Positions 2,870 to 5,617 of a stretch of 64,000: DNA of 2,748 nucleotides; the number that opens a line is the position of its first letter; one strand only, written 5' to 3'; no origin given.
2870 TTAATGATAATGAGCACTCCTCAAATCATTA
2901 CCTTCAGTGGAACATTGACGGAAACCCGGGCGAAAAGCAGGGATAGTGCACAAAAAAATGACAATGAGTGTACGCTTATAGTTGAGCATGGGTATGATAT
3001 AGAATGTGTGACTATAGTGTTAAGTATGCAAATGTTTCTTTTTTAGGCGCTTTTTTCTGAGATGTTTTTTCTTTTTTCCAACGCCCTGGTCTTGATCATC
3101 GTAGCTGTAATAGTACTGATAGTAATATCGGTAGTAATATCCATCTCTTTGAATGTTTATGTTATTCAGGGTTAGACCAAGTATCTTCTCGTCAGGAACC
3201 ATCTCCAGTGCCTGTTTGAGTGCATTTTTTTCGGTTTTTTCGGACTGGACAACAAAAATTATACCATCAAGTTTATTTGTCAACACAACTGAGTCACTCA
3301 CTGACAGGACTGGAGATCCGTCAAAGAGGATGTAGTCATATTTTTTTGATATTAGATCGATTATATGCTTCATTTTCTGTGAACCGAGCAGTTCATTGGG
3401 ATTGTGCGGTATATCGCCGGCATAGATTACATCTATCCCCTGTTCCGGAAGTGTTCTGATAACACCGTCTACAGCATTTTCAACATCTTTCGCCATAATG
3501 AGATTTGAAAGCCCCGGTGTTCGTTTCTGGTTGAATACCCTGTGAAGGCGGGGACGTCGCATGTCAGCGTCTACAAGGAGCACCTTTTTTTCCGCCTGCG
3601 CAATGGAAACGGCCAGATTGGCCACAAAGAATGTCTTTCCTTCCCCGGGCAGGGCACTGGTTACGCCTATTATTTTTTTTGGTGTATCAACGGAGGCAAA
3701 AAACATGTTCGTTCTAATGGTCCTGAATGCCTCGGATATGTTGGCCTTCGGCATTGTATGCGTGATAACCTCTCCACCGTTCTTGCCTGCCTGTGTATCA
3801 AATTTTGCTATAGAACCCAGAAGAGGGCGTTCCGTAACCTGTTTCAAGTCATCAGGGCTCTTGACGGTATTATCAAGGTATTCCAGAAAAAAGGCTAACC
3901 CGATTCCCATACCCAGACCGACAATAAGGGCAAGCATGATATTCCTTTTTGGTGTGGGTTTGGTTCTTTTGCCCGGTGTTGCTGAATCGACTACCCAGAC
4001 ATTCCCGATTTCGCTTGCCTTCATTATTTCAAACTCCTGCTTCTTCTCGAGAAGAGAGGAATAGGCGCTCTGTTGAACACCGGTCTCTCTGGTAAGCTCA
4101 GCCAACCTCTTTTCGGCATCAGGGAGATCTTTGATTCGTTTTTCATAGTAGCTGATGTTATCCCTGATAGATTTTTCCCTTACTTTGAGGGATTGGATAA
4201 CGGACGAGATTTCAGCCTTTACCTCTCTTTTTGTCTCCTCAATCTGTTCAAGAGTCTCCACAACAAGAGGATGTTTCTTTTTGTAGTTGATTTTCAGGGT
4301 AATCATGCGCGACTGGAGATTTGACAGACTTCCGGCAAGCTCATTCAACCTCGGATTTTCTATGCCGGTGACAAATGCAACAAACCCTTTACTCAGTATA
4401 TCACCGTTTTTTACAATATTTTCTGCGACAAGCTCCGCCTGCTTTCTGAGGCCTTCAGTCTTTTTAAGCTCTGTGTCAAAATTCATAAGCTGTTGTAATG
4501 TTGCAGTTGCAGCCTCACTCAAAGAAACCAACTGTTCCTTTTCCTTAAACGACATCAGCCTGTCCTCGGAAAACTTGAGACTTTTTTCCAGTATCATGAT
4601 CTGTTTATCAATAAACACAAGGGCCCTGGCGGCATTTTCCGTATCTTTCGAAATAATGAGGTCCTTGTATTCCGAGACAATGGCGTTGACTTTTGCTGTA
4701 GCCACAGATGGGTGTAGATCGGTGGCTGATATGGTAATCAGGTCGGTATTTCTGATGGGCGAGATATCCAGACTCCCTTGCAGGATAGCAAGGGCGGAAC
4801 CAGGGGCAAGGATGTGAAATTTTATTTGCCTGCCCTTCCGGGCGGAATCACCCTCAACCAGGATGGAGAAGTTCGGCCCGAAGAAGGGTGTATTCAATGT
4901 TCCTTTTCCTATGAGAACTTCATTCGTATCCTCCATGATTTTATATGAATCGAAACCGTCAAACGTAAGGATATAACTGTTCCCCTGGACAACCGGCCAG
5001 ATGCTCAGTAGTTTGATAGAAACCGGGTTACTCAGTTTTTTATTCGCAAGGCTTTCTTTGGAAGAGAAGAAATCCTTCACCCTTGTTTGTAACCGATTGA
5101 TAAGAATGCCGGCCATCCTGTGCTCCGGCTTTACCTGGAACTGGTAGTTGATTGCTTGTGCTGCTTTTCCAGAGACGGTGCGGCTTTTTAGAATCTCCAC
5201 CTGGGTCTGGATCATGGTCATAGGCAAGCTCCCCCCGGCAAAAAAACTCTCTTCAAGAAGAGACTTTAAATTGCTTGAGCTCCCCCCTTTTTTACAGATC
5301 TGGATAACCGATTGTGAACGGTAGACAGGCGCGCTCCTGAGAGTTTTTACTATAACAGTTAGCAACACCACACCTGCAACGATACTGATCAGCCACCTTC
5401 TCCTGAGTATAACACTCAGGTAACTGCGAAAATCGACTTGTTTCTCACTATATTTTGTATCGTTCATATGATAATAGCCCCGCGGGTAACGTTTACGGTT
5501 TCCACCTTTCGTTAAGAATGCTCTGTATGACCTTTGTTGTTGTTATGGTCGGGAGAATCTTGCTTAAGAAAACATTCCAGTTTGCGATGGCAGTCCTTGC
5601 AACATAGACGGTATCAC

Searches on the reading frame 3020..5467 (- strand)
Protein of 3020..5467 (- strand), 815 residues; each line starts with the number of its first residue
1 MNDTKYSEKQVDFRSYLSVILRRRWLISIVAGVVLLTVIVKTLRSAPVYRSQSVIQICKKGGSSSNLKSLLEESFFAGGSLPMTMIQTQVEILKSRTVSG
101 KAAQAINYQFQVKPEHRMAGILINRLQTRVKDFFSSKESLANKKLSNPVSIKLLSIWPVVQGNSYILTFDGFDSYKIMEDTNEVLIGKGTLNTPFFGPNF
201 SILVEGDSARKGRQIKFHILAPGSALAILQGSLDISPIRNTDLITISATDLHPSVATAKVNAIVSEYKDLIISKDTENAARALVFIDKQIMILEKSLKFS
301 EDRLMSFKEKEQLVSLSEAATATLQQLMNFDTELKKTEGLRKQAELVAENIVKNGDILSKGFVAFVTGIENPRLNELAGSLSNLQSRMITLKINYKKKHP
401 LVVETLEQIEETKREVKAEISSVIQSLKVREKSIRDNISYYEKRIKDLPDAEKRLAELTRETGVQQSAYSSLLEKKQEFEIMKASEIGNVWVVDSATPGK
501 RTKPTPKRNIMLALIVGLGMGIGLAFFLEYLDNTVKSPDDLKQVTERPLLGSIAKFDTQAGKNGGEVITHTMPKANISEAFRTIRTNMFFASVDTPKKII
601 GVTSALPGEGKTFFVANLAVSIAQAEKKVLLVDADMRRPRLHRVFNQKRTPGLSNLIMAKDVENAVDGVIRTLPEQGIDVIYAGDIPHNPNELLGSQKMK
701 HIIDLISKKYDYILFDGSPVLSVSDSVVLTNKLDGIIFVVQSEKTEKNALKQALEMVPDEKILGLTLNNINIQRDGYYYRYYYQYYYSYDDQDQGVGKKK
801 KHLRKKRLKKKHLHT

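Call 8: search_protein_families(library=ncbifam, proteins=[window:3020-5467:-], max_evalue=0.001)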
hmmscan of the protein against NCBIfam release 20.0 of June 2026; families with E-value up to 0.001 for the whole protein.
window:3020-5467:- (815 aa): 15 families
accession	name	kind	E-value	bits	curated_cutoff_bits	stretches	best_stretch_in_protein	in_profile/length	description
NF008568.0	PRK11519.1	equivalog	1e-69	235.5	1068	2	429-790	346-718/720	tyrosine-protein kinase Wzc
NF007350.0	PRK09841.1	equivalog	4.1e-67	226.9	1248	3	573-792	507-725/726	tyrosine-protein kinase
TIGR01005.1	eps_transp_fam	subfamily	1.1e-60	205.8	411.7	2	225-784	138-729/754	exopolysaccharide transport protein family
TIGR01007.1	eps_fam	subfamily_domain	8e-49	165.9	108.05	1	579-782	1-203/204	polysaccharide biosynthesis tyrosine autokinase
TIGR03018.1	pepcterm_TyrKin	hypoth_equivalog_domain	2.7e-45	154.2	230.65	1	567-768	1-207/207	XrtA-associated tyrosine autokinase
TIGR03007.1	pepcterm_ChnLen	equivalog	4.5e-40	137.3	278.85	2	418-560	320-467/498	XrtA system polysaccharide chain length determinant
TIGR03029.1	EpsG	equivalog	5.5e-32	111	313.8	1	566-753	72-259/274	chain length determinant protein tyrosine kinase EpsG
TIGR03017.1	EpsF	equivalog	2.1e-26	92.7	422.75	1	229-553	119-443/444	chain length determinant protein EpsF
TIGR01006.1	polys_exp_MPA1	subfamily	1.7e-10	40.7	296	1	480-557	147-225/226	CspC family polysaccharide chain length determinant protein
TIGR01969.1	minD_arch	subfamily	1.4e-09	37.5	201.75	1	599-771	2-171/251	cell division ATPase MinD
NF041546.1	ParA_partition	equivalog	1e-07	31.7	180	0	599-636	1-38/203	ParA family partition ATPase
TIGR01968.1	minD_bact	equivalog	1.9e-07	30.7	212.9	1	598-717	2-119/261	septum site-determining protein MinD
NF047398.1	AAA_KGGVGR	domain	4.7e-07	30.3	90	1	608-685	13-101/190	KGGVGR-motif variant AAA ATPase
NF041136.1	MrpORP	equivalog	2.1e-05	24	450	1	597-649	5-57/365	iron-sulfur cluster carrier protein MrpORP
TIGR02016.1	BchX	equivalog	0.00046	19.5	331.2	0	608-664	10-66/296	chlorophyllide a reductase iron protein subunit X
